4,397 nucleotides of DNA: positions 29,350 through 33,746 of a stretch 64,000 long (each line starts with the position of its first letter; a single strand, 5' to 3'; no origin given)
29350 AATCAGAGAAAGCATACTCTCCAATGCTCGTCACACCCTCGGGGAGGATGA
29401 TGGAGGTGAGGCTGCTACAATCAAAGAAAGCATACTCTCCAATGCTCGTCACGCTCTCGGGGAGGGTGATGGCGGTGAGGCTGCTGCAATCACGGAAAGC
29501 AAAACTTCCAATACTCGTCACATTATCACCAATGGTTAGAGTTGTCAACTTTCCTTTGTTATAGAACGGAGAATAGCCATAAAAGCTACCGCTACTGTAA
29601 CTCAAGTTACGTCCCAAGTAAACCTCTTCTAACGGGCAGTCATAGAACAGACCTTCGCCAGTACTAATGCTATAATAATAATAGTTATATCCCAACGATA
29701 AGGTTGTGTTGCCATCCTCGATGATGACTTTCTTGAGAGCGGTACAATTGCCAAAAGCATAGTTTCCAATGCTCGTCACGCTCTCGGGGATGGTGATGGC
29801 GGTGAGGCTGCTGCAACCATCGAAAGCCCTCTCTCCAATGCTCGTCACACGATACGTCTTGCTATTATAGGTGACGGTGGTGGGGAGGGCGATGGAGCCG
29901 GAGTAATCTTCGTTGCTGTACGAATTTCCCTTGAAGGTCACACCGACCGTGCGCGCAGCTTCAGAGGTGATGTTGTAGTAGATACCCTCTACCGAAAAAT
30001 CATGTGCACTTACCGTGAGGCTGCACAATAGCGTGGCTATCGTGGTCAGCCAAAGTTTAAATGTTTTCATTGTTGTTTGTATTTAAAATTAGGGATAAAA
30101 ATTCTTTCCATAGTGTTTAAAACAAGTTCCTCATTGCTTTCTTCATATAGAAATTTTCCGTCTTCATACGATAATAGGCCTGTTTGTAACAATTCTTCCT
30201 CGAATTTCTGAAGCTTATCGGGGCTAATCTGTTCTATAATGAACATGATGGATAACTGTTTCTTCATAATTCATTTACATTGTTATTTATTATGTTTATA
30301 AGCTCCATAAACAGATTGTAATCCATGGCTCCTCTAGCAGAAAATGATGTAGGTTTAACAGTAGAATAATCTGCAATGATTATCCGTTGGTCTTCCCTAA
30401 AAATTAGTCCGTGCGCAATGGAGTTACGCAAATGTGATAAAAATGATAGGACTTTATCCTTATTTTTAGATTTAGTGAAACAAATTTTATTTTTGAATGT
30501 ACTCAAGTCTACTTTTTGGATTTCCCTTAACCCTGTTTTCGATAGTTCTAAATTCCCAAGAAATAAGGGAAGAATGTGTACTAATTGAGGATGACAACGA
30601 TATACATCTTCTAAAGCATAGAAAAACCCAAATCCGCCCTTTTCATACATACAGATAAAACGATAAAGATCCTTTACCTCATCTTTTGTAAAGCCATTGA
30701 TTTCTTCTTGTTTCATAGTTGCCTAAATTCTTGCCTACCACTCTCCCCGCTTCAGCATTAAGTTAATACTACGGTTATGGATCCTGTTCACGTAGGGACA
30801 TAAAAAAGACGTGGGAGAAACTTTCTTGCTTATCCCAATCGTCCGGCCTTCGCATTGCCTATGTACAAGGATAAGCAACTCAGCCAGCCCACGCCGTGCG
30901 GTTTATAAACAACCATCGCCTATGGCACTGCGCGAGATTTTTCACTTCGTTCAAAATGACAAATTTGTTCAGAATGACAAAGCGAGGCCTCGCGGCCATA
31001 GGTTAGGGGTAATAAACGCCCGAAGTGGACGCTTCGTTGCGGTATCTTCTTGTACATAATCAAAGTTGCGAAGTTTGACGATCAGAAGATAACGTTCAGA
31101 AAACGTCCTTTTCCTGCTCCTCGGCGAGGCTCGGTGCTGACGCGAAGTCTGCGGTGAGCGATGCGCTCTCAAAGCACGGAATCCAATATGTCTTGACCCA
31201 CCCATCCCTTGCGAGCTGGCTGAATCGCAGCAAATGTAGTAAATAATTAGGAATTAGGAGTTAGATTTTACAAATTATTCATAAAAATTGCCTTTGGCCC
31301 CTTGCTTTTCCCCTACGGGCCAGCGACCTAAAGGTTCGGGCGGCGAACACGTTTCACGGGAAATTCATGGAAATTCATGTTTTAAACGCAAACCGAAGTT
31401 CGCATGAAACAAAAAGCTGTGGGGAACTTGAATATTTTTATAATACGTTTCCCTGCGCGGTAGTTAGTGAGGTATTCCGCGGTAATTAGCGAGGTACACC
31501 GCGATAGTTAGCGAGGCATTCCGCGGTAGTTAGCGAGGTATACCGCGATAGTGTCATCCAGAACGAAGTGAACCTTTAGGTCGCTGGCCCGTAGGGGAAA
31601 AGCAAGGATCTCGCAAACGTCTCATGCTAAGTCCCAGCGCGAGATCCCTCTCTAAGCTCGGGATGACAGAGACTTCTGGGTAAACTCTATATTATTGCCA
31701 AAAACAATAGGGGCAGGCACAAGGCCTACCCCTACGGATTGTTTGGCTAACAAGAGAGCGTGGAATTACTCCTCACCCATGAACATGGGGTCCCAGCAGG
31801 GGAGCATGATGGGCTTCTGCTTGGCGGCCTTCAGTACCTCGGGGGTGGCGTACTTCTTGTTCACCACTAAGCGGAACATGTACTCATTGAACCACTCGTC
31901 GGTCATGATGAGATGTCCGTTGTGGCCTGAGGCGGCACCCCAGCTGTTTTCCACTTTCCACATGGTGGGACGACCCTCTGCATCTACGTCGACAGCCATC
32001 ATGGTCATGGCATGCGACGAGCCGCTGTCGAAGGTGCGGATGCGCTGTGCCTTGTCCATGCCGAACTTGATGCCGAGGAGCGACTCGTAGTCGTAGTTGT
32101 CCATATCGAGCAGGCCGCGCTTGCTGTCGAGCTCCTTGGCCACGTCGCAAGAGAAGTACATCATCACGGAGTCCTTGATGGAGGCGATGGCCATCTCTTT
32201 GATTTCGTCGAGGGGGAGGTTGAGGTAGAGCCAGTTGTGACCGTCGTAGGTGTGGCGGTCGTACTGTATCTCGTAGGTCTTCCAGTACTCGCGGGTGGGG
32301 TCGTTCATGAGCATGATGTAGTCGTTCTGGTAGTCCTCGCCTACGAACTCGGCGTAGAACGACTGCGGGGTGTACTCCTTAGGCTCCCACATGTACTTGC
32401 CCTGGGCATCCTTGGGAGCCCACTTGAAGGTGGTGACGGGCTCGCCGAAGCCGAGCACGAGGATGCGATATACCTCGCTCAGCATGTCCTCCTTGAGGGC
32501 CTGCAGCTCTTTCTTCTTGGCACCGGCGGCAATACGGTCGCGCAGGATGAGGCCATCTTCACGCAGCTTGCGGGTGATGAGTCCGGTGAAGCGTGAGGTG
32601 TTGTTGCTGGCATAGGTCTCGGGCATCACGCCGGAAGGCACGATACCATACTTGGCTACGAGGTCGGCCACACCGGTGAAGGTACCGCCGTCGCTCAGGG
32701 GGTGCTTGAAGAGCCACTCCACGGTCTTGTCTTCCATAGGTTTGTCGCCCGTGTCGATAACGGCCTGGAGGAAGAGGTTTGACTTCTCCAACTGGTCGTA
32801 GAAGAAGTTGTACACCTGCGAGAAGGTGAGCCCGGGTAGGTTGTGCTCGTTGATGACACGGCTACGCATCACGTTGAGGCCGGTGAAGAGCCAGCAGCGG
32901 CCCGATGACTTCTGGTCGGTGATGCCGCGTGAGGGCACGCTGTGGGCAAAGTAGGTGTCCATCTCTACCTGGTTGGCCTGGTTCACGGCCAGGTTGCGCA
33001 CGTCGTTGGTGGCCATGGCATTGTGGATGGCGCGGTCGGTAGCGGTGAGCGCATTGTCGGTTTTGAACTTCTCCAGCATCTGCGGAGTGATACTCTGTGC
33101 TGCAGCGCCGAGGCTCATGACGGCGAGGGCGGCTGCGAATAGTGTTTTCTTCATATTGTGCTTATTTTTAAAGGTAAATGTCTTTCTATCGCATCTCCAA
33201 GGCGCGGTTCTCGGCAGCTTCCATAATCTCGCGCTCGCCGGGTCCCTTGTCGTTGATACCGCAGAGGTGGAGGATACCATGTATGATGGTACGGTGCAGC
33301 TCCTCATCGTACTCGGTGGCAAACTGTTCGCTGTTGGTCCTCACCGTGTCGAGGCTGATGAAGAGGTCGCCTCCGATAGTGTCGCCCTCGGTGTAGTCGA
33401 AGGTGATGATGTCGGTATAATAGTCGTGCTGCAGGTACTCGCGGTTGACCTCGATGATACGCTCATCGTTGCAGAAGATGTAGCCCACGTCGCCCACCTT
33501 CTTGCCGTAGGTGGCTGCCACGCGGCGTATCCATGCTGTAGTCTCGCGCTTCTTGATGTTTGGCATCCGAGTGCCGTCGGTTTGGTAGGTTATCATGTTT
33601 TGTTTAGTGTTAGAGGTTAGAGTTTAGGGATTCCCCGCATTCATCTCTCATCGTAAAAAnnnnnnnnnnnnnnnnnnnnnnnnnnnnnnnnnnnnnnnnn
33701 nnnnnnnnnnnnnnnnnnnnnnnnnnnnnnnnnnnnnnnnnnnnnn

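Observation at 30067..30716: AT-rich two-gene module: 150-aa protein with a HEPN-type R-x4-H motif plus a 66-aa acidic partner (possible toxin-antitoxin or defense module)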

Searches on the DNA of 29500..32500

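Call 5: search_rna_families(source=window, start=29500, end=32500, threshold=evalue, max_evalue=1, show_alignments=2)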
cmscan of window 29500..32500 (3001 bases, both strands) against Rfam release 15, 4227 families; matches with E-value up to 1: 2.
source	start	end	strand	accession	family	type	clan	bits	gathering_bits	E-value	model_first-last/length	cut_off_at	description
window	31704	31791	-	RF02233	sX14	Gene; sRNA;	-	24.7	80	0.095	1-92/92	no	Xanthomonas sRNA sX14/Xoo3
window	31695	31828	-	RF00558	L20_leader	Cis-reg; leader;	-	22.7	58.7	0.22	1-127/127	no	Ribosomal protein L20 leader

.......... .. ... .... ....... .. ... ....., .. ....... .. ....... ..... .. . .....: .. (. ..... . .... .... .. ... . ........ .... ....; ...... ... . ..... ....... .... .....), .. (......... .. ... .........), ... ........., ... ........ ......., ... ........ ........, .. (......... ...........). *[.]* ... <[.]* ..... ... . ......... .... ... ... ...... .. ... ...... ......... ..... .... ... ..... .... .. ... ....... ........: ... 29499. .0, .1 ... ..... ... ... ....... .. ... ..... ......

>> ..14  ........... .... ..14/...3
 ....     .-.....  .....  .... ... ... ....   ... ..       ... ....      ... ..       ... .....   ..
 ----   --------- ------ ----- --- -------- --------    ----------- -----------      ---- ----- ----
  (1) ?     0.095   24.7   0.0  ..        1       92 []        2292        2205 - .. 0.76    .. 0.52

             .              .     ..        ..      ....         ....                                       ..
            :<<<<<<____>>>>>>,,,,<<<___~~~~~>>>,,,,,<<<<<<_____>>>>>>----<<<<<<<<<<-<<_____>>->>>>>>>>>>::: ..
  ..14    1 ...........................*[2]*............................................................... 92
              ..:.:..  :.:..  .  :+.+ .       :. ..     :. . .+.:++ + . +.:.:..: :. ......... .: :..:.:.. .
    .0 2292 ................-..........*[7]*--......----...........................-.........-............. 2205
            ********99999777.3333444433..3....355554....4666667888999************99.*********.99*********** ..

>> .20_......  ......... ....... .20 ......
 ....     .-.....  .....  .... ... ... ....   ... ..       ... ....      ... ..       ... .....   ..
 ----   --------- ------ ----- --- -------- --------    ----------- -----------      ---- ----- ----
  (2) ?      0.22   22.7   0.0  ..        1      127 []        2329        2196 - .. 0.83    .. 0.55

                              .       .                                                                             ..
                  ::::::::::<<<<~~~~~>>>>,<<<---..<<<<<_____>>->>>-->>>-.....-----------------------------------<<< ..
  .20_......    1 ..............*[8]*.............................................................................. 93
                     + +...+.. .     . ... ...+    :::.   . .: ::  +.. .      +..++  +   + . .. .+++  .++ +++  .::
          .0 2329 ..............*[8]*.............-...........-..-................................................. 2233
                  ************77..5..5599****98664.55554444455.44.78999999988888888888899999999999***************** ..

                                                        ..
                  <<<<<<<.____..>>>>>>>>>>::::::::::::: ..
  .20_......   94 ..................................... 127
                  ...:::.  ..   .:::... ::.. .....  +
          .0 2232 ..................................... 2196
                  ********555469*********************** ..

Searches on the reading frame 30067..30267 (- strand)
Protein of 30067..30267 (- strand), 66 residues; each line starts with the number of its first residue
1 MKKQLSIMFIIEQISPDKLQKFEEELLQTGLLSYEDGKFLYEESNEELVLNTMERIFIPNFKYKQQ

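Call 4: search_protein_families(library=pfam, proteins=[window:30067-30267:-], max_evalue=1)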
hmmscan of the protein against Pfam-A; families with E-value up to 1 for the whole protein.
window:30067-30267:- (66 aa): 0 families

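Call 6: search_protein_families(library=padloc, proteins=[window:30067-30267:-], max_evalue=1)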
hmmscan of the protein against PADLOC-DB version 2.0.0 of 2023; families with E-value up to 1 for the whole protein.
window:30067-30267:- (66 aa): 0 families

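Call 8: search_protein_families(library=ncbifam, proteins=[window:30067-30267:-], max_evalue=1)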
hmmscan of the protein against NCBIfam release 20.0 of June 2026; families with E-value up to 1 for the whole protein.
window:30067-30267:- (66 aa): 0 families

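Call 9: search_protein_families(library=phrogs, proteins=[window:30067-30267:-], max_evalue=1)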
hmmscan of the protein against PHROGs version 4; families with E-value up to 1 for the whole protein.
window:30067-30267:- (66 aa): 1 family
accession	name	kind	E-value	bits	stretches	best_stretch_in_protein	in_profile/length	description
phrog_6838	-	unknown function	0.054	14.4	1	19-49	4-34/47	-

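Call 80: find_homologous_proteins(query=A7, max_evalue=0.01)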
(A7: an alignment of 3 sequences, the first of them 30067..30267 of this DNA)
Query A7 (3 sequences) (66 aa, profile of the alignment): 8 proteins with E <= 0.01 among 10 candidates.
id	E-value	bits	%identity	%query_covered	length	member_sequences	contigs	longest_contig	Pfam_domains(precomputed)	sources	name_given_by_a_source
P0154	3.6e-37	144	100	100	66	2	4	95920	-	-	-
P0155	1.5e-36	142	77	97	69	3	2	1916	-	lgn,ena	-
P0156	2.0e-35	138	65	100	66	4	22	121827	-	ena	-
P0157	3.9e-35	137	75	97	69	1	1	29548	-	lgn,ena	-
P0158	7.7e-34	133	74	98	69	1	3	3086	-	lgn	-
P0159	3.9e-32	128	70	97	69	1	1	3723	-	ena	-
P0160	6.5e-32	127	74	100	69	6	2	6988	-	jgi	-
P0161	4.6e-18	83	67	68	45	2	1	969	-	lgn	-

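Call 81: find_encoding_contigs(protein=P0156, flank=5000, max_places=6)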
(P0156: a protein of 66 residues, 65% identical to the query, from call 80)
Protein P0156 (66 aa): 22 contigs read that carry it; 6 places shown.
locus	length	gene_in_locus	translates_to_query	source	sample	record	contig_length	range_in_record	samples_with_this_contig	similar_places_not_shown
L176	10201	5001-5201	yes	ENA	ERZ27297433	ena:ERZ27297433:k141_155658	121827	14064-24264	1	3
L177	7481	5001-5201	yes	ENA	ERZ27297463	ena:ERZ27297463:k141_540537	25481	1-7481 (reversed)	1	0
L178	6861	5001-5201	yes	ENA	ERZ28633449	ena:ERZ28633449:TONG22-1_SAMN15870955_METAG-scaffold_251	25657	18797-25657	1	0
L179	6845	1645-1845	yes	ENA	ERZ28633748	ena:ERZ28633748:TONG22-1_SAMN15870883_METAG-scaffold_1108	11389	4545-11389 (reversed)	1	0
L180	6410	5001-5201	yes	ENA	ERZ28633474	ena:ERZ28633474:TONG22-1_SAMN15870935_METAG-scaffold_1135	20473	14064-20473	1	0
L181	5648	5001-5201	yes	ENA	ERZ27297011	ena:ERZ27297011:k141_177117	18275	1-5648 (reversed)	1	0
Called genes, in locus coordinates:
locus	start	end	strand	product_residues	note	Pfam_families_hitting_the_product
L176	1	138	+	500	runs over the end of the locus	PF03372:Exo_endo_phos, PF00657:Lipase_GDSL, PF13472:Lipase_GDSL_2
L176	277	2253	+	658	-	PF22680:Glyco_hydro_123_N_2, PF19543:GH123_N (faint), PF13320:GH123_cat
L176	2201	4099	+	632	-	PF14508:GH97_N, PF10566:Glyco_hydro_97, PF14509:GH97_C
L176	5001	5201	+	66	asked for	-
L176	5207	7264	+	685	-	PF13306:LRR_5, PF13855:LRR_8 (faint), PF13306:LRR_5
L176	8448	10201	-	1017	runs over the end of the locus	PF02463:SMC_N (faint), PF13191:AAA_16 (faint), PF13304:AAA_21 (faint), PF13555:AAA_29 (faint), PF20703:nSTAND1 (faint), PF17760:UvrA_inter, PF17755:UvrA_DNA-bind, PF00005:ABC_tran (weak)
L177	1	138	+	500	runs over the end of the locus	PF03372:Exo_endo_phos, PF00657:Lipase_GDSL, PF13472:Lipase_GDSL_2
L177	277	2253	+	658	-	PF22680:Glyco_hydro_123_N_2, PF19543:GH123_N (faint), PF13320:GH123_cat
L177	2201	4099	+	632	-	PF14508:GH97_N, PF10566:Glyco_hydro_97, PF14509:GH97_C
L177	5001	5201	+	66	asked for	-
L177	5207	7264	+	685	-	PF13306:LRR_5, PF13855:LRR_8 (faint), PF13306:LRR_5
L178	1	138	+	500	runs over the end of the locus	PF03372:Exo_endo_phos, PF00657:Lipase_GDSL, PF13472:Lipase_GDSL_2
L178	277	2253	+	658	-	PF22680:Glyco_hydro_123_N_2, PF19543:GH123_N (faint), PF13320:GH123_cat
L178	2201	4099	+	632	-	PF14508:GH97_N, PF10566:Glyco_hydro_97, PF14509:GH97_C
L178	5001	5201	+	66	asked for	-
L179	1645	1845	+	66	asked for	-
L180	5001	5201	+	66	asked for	-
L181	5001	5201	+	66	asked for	-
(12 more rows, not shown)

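Call 82: find_encoding_contigs(protein=P0157, flank=5000, max_places=3)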
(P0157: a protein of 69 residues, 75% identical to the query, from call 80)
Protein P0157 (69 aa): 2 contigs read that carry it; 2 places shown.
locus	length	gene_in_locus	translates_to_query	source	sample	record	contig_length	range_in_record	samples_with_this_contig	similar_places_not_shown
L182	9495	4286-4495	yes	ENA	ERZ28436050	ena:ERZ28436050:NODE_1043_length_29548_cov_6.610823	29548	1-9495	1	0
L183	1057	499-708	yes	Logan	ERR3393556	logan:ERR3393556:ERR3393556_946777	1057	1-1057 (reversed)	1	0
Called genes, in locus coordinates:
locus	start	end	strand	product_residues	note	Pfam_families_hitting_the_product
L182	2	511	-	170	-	?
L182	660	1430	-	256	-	PF24675:NpmA (weak), PF02390:Methyltransf_4, PF13847:Methyltransf_31 (weak), PF13649:Methyltransf_25 (weak)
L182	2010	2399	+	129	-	-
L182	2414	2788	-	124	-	PF01934:HepT-like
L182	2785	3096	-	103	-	PF18765:Polbeta, PF01909:NTP_transf_2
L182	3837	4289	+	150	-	-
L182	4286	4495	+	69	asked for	-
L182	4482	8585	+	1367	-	PF13306:LRR_5, PF13855:LRR_8 (faint), PF13306:LRR_5, PF18998:Flg_new_2 (faint), PF13306:LRR_5, PF09479:Flg_new (weak)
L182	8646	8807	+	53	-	-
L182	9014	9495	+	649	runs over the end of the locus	PF13205:Big_5, PF13620:CarboxypepD_reg (faint), PF09912:DUF2141 (faint)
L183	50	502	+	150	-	-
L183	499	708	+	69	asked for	-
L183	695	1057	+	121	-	?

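Call 96: search_solved_structures(query=A7, max_evalue=10)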
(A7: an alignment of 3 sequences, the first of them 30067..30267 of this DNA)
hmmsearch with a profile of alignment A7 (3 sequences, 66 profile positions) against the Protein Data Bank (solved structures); distinct sequences matched with E-value up to 10: 4.
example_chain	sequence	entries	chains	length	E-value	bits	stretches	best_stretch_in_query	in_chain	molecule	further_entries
4nc2_A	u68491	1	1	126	0.79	13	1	26-46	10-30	Toxin B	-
2fkb_A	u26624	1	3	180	0.86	12.9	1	21-45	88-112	Putative Nudix hydrolase yfcD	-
7uw9_a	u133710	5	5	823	1.3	12.3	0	14-40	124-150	V-type proton ATPase subunit a3 | V-type proton ATPase subunit a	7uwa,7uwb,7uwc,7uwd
4r1l_A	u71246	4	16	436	6.2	10.1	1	22-64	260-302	Phenylacetate-coenzyme A ligase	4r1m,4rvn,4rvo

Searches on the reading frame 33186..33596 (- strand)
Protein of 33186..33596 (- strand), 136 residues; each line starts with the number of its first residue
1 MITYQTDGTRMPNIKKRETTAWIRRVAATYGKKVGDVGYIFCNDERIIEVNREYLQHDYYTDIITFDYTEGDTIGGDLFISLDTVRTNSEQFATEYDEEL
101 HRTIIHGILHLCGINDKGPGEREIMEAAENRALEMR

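Call 97: search_protein_families(library=pfam, proteins=[window:33186-33596:-], max_evalue=0.0001)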
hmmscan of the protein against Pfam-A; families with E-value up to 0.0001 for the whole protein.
window:33186-33596:- (136 aa): 1 family
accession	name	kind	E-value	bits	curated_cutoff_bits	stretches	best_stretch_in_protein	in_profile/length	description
PF02130.23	YbeY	-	5.2e-25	88.2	25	1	20-134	12-127/129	Endoribonuclease YbeY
